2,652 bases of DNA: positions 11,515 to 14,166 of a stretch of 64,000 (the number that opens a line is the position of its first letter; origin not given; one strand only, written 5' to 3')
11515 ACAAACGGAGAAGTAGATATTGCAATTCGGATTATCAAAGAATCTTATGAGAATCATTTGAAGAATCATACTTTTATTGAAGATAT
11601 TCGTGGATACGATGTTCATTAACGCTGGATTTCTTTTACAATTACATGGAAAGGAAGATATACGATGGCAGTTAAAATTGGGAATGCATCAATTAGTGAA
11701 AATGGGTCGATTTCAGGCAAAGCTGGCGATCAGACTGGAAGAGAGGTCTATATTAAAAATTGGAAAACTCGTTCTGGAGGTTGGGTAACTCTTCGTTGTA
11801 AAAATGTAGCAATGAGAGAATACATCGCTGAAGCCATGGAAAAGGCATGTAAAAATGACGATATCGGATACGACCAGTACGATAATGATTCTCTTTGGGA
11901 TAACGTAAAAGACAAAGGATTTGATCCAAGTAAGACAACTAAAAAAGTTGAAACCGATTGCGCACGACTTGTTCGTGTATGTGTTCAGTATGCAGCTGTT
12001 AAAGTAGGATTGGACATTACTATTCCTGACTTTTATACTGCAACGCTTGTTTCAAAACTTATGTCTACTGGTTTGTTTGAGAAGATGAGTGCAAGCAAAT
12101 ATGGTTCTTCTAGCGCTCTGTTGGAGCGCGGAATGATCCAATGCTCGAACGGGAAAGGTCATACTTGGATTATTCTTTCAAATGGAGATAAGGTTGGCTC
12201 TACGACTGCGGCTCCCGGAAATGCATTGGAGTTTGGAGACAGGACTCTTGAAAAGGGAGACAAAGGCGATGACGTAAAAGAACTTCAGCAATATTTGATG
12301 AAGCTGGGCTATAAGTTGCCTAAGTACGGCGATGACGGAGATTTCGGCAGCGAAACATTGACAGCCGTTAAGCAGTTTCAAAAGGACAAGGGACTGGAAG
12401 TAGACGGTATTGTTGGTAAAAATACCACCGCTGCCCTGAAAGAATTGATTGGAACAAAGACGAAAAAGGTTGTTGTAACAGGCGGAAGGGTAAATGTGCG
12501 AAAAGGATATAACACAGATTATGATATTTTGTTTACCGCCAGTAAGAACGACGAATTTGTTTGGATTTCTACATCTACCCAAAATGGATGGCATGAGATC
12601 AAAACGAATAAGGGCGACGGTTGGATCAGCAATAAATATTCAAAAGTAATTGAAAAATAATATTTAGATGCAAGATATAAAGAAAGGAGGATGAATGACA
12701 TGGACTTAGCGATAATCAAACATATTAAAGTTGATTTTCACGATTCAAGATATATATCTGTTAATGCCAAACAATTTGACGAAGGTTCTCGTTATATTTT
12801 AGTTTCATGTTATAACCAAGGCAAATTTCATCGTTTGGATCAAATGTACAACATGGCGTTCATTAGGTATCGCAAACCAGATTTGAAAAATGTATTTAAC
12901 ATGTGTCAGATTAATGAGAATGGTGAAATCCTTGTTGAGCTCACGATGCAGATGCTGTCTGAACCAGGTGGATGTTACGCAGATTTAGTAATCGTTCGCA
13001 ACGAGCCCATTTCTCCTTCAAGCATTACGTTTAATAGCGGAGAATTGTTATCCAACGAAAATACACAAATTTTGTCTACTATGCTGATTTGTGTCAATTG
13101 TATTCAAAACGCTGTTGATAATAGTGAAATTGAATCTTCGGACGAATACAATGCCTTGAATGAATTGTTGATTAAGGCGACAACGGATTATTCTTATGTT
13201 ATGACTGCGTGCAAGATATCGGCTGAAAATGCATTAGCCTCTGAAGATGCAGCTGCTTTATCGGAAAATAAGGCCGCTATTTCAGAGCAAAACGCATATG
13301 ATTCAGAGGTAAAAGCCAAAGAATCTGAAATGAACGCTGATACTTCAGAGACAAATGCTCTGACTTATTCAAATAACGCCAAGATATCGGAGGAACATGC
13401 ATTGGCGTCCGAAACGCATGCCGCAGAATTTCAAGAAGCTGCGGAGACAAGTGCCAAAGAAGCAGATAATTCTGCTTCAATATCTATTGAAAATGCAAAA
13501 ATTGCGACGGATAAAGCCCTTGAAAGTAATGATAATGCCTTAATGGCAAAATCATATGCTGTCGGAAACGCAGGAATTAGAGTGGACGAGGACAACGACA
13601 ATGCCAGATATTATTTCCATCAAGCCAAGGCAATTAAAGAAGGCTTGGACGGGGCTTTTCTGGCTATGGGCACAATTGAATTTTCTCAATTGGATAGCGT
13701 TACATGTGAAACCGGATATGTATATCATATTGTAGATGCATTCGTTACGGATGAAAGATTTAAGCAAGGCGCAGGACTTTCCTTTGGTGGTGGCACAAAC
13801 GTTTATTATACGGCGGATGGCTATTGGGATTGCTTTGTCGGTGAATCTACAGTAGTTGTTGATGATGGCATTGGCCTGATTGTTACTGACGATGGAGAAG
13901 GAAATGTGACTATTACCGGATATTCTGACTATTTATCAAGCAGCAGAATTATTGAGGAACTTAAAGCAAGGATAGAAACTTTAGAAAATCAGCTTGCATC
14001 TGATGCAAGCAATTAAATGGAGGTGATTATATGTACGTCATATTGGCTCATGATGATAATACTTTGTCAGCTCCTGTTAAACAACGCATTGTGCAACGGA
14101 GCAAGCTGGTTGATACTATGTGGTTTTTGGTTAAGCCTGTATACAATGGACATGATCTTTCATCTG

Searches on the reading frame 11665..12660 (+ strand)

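Call 23: search_protein_families(library=phrogs, proteins=[window:11665-12660:+], max_evalue=0.001)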
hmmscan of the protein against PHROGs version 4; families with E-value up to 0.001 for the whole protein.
window:11665-12660:+ (331 aa): 15 families
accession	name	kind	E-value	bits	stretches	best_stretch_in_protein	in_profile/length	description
phrog_14030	-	unknown function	7.4e-43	147.8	1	1-181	1-180/273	-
phrog_1493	-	lysis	1.2e-20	75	1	180-273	230-319/394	endolysin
phrog_2649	-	lysis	1.5e-19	71.8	1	182-276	162-251/261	endolysin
phrog_1224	-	head and packaging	6.3e-16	59.7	1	194-260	3-66/438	endolysin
phrog_17214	-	lysis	7.4e-12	46.6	1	193-264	243-318/322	endolysin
phrog_1512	-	lysis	3.3e-11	44.7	1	179-276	158-259/314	endolysin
phrog_1794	-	lysis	8.6e-09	36.2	1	262-328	265-329/336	amidase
phrog_6707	-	lysis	1e-07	32.2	1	170-259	155-243/311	endolysin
phrog_9589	-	lysis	5.5e-06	27.5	1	200-269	208-279/281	endolysin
phrog_16428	-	lysis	1e-05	25.4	1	187-259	443-519/520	endolysin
phrog_880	-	lysis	1.5e-05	25.6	1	190-260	359-433/435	endolysin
phrog_6219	-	lysis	3.3e-05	24.6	1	194-262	245-311/326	endolysin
phrog_23452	-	unknown function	0.00024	22.3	1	190-255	50-118/135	-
phrog_7685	-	integration and excision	0.00028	21.5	1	211-260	2-51/240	integrase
phrog_102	-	lysis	0.00067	20.2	1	195-261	11-81/369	endolysin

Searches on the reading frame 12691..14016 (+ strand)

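Call 23: search_protein_families(library=phrogs, proteins=[window:12691-14016:+], max_evalue=0.001)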
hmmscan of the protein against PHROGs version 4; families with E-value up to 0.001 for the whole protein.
window:12691-14016:+ (441 aa): 18 families
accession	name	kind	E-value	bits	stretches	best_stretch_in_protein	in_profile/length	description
phrog_35823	-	unknown function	2e-10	40.4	1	173-274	150-247/1152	-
phrog_24159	-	tail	1.2e-09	38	1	171-288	137-257/972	tail fiber protein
phrog_24369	-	tail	1.9e-09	36.6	1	162-285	87-213/1396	tail fiber protein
phrog_1419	-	tail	6e-09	35.6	1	172-286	209-323/793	tail protein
phrog_31398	-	unknown function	6.1e-08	33.1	1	6-116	1-109/280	-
phrog_32072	-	tail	1.9e-07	30.9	1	155-294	100-238/894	tail protein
phrog_745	-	unknown function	4.2e-06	25.5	1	172-290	121-235/1452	-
phrog_19280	-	unknown function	6e-06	26.1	1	10-282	5-252/623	-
phrog_6578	-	tail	9.5e-06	24.7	1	165-270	112-216/1210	tail fiber protein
phrog_16573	-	unknown function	1.6e-05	25.6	1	9-114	5-110/163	-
phrog_22609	-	tail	6.8e-05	21.7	1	165-284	255-370/1184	tail fiber protein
phrog_8780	-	tail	7.9e-05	22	1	172-281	185-293/755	minor tail protein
phrog_8713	-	tail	8.2e-05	22.8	1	172-289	223-340/509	tail fiber protein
phrog_3279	-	tail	0.00011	22.9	0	172-236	235-299/396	tail fiber protein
phrog_22285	-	tail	0.00019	21.1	1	171-253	137-219/802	tail fiber protein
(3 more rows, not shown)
